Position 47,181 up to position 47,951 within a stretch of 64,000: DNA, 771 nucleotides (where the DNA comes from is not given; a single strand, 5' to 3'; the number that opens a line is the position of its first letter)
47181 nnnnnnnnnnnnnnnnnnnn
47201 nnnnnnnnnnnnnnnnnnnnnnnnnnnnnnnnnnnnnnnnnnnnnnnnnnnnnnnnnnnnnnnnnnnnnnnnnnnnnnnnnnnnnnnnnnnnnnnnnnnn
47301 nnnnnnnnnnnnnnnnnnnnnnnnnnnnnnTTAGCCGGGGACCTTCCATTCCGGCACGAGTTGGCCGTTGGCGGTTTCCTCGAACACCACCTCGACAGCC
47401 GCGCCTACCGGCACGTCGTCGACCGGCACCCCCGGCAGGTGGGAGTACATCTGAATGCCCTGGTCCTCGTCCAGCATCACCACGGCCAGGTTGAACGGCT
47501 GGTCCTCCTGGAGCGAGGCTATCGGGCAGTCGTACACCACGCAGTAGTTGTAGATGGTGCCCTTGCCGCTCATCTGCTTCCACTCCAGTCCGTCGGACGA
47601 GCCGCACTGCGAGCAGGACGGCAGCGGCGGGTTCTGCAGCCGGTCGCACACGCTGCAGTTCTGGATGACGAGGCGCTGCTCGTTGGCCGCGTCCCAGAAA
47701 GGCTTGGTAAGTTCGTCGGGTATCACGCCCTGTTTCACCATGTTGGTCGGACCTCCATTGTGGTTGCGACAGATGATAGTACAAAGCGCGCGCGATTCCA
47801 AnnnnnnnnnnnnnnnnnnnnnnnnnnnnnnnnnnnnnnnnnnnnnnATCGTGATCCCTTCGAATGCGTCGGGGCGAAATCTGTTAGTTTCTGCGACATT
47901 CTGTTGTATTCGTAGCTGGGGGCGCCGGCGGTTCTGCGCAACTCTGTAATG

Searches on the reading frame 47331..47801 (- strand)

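Call 69: search_protein_families(library=pfam, proteins=[window:47331-47801:-], max_evalue=0.01)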
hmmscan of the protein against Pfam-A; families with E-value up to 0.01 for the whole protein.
window:47331-47801:- (156 aa): 2 families
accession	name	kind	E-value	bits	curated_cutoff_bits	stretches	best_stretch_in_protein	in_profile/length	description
PF01796.24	OB_ChsH2_C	-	1.5e-16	60.5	27.1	1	74-141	1-65/65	ChsH2, C-terminal OB-fold domain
PF12172.15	zf-ChsH2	-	1.4e-09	38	23.2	1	36-70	1-35/37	ChsH2, rubredoxin-like zinc ribbon domain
